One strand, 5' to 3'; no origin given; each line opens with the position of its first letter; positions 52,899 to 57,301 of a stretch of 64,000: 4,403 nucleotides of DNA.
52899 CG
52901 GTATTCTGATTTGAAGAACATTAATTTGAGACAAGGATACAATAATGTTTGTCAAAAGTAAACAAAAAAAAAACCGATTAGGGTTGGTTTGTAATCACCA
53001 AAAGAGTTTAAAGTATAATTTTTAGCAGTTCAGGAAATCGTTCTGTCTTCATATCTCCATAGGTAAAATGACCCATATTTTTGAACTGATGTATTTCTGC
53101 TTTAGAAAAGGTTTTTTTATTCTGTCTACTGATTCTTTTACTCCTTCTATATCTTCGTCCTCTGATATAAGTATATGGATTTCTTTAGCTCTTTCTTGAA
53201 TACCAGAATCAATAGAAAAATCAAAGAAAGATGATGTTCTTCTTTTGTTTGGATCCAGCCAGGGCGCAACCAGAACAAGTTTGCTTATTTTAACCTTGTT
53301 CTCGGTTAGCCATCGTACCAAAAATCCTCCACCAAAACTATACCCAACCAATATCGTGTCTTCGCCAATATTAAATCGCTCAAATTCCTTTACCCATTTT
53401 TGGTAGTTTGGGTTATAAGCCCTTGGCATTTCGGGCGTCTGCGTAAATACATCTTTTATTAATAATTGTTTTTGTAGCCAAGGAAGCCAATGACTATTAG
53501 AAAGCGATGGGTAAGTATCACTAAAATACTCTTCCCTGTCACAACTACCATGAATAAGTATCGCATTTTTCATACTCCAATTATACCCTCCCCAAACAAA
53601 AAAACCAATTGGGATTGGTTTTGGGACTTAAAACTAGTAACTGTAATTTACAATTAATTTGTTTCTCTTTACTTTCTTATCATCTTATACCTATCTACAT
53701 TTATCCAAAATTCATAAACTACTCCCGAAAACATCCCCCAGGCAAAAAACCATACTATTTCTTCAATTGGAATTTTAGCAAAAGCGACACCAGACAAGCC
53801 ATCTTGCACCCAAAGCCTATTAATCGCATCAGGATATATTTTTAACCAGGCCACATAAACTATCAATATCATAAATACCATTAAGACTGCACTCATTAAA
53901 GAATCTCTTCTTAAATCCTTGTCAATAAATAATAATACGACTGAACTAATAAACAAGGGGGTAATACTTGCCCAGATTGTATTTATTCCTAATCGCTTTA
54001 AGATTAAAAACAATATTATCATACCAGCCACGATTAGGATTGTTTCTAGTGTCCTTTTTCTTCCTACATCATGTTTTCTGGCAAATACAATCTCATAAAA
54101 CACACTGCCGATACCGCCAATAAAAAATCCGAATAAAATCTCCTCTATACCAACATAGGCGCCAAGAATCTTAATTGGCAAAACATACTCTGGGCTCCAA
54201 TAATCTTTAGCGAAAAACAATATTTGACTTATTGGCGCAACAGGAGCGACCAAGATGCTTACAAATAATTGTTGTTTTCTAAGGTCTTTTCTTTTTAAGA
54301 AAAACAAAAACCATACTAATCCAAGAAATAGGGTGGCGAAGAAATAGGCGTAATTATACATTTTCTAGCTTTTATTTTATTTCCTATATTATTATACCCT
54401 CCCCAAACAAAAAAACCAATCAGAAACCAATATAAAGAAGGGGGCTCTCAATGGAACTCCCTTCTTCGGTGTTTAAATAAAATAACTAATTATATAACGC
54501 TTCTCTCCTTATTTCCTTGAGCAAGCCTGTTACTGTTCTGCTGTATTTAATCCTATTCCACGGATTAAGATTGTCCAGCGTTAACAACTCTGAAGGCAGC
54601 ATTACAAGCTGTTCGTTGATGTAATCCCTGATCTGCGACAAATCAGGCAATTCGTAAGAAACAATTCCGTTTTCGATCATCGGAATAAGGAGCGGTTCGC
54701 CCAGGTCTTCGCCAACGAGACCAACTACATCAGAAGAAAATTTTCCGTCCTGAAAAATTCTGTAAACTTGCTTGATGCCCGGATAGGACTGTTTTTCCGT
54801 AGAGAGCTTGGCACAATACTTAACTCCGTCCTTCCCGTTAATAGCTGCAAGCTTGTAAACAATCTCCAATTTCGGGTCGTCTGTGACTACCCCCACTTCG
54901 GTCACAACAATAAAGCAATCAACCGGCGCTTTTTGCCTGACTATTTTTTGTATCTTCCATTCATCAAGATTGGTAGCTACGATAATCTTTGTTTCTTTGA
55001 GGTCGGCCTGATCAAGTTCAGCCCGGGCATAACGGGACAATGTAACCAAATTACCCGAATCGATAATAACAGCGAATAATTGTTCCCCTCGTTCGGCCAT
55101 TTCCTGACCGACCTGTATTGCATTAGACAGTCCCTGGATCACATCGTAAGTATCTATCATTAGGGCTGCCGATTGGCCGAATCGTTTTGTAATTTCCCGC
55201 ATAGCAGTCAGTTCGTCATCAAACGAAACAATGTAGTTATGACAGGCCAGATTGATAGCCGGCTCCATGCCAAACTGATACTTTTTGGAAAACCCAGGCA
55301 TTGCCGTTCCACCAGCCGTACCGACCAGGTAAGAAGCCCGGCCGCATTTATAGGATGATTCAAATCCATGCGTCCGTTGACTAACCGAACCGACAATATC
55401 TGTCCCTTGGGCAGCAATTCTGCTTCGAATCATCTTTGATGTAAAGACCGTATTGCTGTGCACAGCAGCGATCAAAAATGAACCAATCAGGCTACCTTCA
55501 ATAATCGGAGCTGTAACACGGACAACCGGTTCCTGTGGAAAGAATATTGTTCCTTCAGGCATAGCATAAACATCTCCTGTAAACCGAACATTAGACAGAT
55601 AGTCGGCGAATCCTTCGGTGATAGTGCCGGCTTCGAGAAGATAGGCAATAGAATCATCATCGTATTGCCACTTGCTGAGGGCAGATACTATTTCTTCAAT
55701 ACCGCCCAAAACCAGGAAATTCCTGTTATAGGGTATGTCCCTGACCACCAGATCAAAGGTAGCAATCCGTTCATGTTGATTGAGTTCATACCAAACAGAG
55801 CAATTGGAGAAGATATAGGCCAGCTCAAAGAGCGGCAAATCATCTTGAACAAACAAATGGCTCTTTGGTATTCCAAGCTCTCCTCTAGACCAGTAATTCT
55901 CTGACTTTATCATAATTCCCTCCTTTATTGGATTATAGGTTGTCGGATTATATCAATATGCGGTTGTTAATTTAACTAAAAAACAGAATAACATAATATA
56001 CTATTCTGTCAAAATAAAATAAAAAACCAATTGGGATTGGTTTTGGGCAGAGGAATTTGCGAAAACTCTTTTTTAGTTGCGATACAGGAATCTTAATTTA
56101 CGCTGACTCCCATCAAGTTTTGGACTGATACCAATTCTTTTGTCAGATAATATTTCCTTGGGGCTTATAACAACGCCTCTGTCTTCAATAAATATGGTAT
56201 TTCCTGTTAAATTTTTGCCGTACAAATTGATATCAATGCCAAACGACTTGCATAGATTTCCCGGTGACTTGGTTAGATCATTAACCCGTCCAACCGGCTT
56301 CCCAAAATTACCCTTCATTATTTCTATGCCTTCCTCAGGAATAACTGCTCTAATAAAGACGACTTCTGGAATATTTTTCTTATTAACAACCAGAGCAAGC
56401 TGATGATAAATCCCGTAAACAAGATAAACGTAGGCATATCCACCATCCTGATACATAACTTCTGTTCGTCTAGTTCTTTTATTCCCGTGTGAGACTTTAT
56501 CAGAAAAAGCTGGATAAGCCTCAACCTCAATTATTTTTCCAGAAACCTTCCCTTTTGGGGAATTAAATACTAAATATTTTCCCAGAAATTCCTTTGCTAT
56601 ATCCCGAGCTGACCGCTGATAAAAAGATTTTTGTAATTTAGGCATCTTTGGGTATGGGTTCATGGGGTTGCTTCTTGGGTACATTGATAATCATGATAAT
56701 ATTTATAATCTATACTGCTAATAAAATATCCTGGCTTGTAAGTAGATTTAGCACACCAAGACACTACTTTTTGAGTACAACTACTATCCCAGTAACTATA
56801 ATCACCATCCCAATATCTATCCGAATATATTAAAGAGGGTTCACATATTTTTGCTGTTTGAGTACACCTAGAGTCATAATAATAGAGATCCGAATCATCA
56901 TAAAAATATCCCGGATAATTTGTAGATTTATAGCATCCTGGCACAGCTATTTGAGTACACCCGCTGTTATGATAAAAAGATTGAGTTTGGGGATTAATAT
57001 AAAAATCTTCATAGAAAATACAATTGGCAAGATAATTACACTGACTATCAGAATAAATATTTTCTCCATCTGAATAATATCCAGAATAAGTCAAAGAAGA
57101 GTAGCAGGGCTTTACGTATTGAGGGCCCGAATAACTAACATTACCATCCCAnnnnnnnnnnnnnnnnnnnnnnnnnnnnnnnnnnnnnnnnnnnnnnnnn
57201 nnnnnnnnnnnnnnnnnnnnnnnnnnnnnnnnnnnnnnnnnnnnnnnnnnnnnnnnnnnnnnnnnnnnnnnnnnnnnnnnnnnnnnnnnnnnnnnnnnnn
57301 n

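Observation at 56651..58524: Transglutaminase-like, Cys/Tyr-repeat surface protein bracketed by a perfect 20-nt direct repeat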

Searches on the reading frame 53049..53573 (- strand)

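Call 4: search_protein_families(library=pfam, proteins=[window:53049-53573:-], max_evalue=0.01)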
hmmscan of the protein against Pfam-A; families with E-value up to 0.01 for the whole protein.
window:53049-53573:- (174 aa): 3 families
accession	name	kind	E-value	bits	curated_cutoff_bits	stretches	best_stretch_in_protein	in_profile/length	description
PF06821.19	Ser_hydrolase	-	7.3e-08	32.9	22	1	25-116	11-103/172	Serine hydrolase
PF12146.15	Hydrolase_4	-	1.5e-05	24.9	27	1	62-113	67-119/239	Serine aminopeptidase, S33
PF00561.26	Abhydrolase_1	-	0.00017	21.8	25.8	1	57-108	55-112/245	alpha/beta hydrolase fold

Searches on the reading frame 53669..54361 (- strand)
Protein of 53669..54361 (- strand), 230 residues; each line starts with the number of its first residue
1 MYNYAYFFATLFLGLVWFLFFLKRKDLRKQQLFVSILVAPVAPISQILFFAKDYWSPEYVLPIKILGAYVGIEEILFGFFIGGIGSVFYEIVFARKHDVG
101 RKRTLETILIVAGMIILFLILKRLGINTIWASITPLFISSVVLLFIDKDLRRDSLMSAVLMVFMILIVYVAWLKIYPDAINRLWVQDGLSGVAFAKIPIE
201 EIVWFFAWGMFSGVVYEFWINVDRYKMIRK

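Call 4: search_protein_families(library=pfam, proteins=[window:53669-54361:-], max_evalue=0.01)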
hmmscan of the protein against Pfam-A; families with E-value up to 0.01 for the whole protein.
window:53669-54361:- (230 aa): 1 family
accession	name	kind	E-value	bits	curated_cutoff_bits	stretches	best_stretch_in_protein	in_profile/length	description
PF18916.5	Lycopene_cyc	-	6.3e-15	56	27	1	127-219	1-92/92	Lycopene cyclase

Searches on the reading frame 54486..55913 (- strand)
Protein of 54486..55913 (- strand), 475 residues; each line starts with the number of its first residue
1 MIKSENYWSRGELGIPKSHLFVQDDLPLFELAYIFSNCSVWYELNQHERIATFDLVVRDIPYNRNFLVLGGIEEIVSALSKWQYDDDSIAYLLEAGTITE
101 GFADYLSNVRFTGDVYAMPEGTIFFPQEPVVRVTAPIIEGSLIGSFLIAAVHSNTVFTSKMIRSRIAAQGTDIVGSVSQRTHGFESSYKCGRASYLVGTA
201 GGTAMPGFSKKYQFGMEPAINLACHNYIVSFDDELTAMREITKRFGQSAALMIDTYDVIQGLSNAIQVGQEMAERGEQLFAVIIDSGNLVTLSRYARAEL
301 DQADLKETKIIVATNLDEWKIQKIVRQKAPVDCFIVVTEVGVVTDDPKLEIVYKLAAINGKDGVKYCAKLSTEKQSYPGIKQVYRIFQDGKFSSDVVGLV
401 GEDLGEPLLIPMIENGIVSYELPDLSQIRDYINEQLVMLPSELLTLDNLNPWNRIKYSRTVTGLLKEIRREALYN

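Call 4: search_protein_families(library=pfam, proteins=[window:54486-55913:-], max_evalue=0.01)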
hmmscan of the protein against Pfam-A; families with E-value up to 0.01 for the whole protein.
window:54486-55913:- (475 aa): 2 families
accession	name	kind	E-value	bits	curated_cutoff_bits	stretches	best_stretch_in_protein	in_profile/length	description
PF17767.7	NAPRTase_N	-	5.2e-20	72.5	32.6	1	33-151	6-124/125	Nicotinate phosphoribosyltransferase (NAPRTase) N-terminal domain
PF17956.6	NAPRTase_C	-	7.1e-07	30.1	23.3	1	406-450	53-97/111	Nicotinate phosphoribosyltransferase C-terminal domain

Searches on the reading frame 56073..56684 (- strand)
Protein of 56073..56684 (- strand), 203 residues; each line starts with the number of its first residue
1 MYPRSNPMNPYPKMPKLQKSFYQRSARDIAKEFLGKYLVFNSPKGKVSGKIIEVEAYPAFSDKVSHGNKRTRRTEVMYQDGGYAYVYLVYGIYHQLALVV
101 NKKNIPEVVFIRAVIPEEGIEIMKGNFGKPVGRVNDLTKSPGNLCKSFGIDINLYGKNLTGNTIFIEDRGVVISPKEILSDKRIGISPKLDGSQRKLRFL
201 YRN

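Call 4: search_protein_families(library=pfam, proteins=[window:56073-56684:-], max_evalue=0.01)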
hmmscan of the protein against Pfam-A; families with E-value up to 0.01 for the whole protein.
window:56073-56684:- (203 aa): 1 family
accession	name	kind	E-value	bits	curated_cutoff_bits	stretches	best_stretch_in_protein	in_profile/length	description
PF02245.21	Pur_DNA_glyco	-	2.4e-44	151.3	27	1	20-202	1-178/181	Methylpurine-DNA glycosylase (MPG)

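Call 16: find_related_loci(query=window:56073-56663:-, collection=genome_contigs, flank=6000)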
Query window:56073-56663:- (196 aa) in genome_contigs; peptide patterns used: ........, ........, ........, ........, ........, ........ (x = any residue, [..] = any of these).
290 stretches matched a pattern; 165 encode a relative of the query (tblastn E <= 1e-3); the best 80 are kept; 80 distinct loci.
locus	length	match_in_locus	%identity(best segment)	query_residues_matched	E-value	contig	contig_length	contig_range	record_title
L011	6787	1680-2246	76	7-195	2e-95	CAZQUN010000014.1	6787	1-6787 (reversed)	MAG TPA_asm: uncultured Candidatus Saccharibacteria bacterium isolate SRP167671_co2_124 genome assembly, contig: NODE_13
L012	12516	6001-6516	69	9-180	4e-80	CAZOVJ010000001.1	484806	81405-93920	MAG TPA_asm: uncultured Gammaproteobacteria bacterium isolate SRP068000_co4_46 genome assembly, contig: NODE_3_length_48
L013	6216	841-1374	46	9-192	9e-43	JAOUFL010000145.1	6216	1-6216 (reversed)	MAG: Candidatus Zixiibacteriota bacterium isolate 4_1_July_SF_Bin42 4_1_July_SF_Bin42_scaffold_7200_c1, whole genome sho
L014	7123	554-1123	41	6-196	2e-40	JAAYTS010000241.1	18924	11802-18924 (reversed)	MAG: Clostridium sp. isolate AS24abBPME_67 104739_AS24, whole genome shotgun sequence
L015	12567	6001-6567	44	9-196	1e-39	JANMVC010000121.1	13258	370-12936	MAG: Pyrinomonadaceae bacterium isolate SOY_1_B_metabat.116 SOY_1_B_k141_4135353, whole genome shotgun sequence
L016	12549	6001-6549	45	13-192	1e-39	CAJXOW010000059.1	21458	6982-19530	MAG TPA_asm: uncultured Balneolaceae bacterium isolate SRR6201613_bin.7_MetaBAT_v2.12.1_MAG genome assembly, contig: NOD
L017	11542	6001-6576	42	9-195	7e-40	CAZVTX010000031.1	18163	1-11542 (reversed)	MAG TPA_asm: uncultured archaeon isolate binchicken_co19_533 genome assembly, contig: NODE_4896_length_18163_cov_5.45294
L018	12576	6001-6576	40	6-192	1e-37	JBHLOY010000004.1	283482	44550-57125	MAG: Promethearchaeota archaeon isolate DZ3S.305 DZ3S.305@22, whole genome shotgun sequence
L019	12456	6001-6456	42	6-179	7e-37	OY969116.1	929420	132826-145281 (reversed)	MAG: uncultured Candidatus Berkelbacteria bacterium isolate MFD04408.bin.c.6 genome assembly, chromosome: 1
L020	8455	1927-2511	39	7-196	3e-36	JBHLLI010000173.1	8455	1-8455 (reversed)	MAG: Candidatus Hermodarchaeota archaeon isolate DZ1M.434 DZ1M.434@38077, whole genome shotgun sequence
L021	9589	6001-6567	40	9-192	3e-36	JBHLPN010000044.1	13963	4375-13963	MAG: Promethearchaeota archaeon isolate H2M.194 H2M.194@4139, whole genome shotgun sequence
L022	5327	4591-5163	40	2-196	4e-36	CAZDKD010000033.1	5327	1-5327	MAG TPA_asm: uncultured Candidatus Saccharibacteria bacterium isolate binchicken_co262_124 genome assembly, contig: NODE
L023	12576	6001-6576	39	6-192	2e-35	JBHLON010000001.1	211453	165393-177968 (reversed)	MAG: Promethearchaeota archaeon isolate DZ3M.354 DZ3M.354@64, whole genome shotgun sequence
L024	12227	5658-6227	40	5-192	3e-35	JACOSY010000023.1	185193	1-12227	MAG: Ignavibacteria bacterium isolate NC_groundwater_30_Pr7_B-0.1um_51_131 FFV18_Bp1_scaffold_186083, whole genome shotg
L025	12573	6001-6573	38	7-192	3e-35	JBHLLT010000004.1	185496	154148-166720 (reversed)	MAG: Promethearchaeota archaeon isolate DZ1S.179 DZ1S.179@57, whole genome shotgun sequence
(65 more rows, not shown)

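Call 28: find_encoding_contigs(protein=window:56073-56663:-, flank=4000, max_places=10)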
Protein window:56073-56663:- (196 aa): 9 contigs read that carry it; 6 places shown.
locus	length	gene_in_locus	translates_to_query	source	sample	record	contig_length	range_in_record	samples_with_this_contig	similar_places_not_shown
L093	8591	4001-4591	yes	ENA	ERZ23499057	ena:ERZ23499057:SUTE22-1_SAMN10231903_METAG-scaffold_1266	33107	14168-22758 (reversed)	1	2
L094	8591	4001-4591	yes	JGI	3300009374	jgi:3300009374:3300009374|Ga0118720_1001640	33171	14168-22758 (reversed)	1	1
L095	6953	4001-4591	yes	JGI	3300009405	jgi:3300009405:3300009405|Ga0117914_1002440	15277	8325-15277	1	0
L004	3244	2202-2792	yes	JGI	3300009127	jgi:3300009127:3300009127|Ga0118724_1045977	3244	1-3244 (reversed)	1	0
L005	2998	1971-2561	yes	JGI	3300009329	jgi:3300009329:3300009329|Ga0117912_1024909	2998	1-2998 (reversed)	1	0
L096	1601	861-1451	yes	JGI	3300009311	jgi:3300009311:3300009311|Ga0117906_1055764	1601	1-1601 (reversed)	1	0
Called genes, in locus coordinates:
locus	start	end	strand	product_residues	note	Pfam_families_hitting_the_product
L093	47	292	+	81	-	-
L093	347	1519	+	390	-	PF00579:tRNA-synt_1b, PF22421:SYY_C-terminal, PF01479:S4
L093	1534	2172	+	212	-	-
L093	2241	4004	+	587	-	-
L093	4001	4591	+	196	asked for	PF02245:Pur_DNA_glyco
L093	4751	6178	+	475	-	PF17767:NAPRTase_N, PF17956:NAPRTase_C (faint)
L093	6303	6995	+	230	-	PF18916:Lycopene_cyc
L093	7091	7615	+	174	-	PF06821:Ser_hydrolase, PF12146:Hydrolase_4 (weak)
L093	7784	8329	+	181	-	-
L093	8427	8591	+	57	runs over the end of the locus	-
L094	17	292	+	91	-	-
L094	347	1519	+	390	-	PF00579:tRNA-synt_1b, PF22421:SYY_C-terminal, PF01479:S4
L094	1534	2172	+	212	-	-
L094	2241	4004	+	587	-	-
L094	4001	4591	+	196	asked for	PF02245:Pur_DNA_glyco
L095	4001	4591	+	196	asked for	PF02245:Pur_DNA_glyco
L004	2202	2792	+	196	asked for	PF02245:Pur_DNA_glyco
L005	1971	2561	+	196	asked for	PF02245:Pur_DNA_glyco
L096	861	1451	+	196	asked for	PF02245:Pur_DNA_glyco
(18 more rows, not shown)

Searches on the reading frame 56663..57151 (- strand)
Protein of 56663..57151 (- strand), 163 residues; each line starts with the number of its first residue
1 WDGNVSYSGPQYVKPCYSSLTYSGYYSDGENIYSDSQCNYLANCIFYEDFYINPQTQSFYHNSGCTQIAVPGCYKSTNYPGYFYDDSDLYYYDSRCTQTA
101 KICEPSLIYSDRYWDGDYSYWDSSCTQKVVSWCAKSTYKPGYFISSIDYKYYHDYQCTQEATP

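Call 53: predict_structure(alignment_id=A2)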
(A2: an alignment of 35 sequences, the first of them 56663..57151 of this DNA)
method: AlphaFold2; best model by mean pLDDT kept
length: 163 residues; sequences in the alignment: 35
mean_pLDDT: 89.0   pTM: 0.59
mean pLDDT of the five models: 89.0, 87.8, 82.6, 80.2, 80.2
residues with pLDDT >= 90: 122; 70-90: 29; 50-70: 6; < 50: 6
segments of 3 or more residues with pLDDT < 50: 1-5
pLDDT, mean of each block of 10 residues (from residue 1): 49 81 93 94 92 93 93 93 94 95 89 90 90 91 94 94 89
secondary structure, 60 per line:
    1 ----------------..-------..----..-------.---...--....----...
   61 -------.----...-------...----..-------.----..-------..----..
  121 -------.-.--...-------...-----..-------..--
elements in order: E45-47 E50-53 E58-60 E73-75 E83-85 E133-135 E143-145

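Call 69: fold_search(model_id=the predicted structure, library=pdb)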
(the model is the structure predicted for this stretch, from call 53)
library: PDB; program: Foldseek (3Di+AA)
matches with E <= 10: 103; with E <= 0.001: 0
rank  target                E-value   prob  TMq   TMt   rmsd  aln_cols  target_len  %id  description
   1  8f8e_A                3.9e-01  0.08  0.15  0.09  16.9       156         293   11  Crystal structure of the WDR domain of human DCAF1 in complex with OICR-8268 compound (released 2023-03-01)
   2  9b9w_B                5.5e-01  0.07  0.16  0.10  15.8       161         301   11  Crystal structure of the ternary complex of DCAF1 and WDR5 with PROTAC, OICR-40792 (released 2024-11-06)
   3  9d4e_B                6.1e-01  0.06  0.15  0.09  17.1       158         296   11  Crystal structure of the human DCAF1 WDR domain in complex with OICR-41103 (released 2024-12-18)
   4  7sse_B                6.1e-01  0.06  0.13  0.09  16.7       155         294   11  Crystal structure of the WDR domain of human DCAF1 in complex with CYCA-117-70 (released 2021-12-15)
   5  9nso_B                6.9e-01  0.06  0.16  0.10  16.5       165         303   10  Crystal structure of the ternary complex of DCAF1 and WDR5 with PROTAC, OICR-41060 (released 2026-03-25)
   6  4z8l_A                6.9e-01  0.06  0.15  0.09  17.9       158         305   12  Crystal structure of DCAF1/SIV-MND VPX/MND SAMHD1 NTD ternary complex (released 2015-06-17)
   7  9y4q_B                7.7e-01  0.06  0.15  0.09  17.1       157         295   10  Crystal structure of the human DCAF1 WDR domain in complex with OICR-40102 (released 2026-01-14)
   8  9ye4_A                7.7e-01  0.06  0.16  0.10  15.9       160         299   11  Crystal structure of the human DCAF1 WDR domain in complex with OICR-41110 (released 2025-11-12)
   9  5jk7_C                8.2e-01  0.07  0.17  0.11  16.3       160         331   11  The X-ray structure of the DDB1-DCAF1-Vpr-UNG2 complex (released 2016-10-05)
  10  9ply_B                8.2e-01  0.06  0.15  0.09  16.9       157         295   11  Crystal structure of the human DCAF1 WDR domain in complex with OICR-40156 (released 2025-07-30)
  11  9ydg_B                8.2e-01  0.06  0.15  0.09  17.1       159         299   11  Crystal structure of the human DCAF1 WDR domain in complex with OICR-41074 (released 2025-11-12)
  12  8og5                  8.2e-01  0.04  0.14  0.09  17.7       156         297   10  Crystal structure of human DCAF1 WD40 repeats (Q1250L) in complex with compound 1 (released 2023-06-14)
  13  9a40_B                8.2e-01  0.04  0.15  0.09  18.1       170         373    8  model of Cullin4 (released 2024-09-18)
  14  4pxw_A                9.2e-01  0.07  0.16  0.10  15.2       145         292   12  Crystal structure of human DCAF1 WD40 repeats (Q1250L) (released 2014-04-16)
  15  9bhr_B                9.2e-01  0.05  0.15  0.09  17.2       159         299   10  Crystal structure of the WDR domain of human DCAF1 in complex with OICR-40155 compound (released 2024-05-08)
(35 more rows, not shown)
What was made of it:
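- Tried and rejected: Foldseek against the PDB found nothing significant; the best E was 0.39 (call 69).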
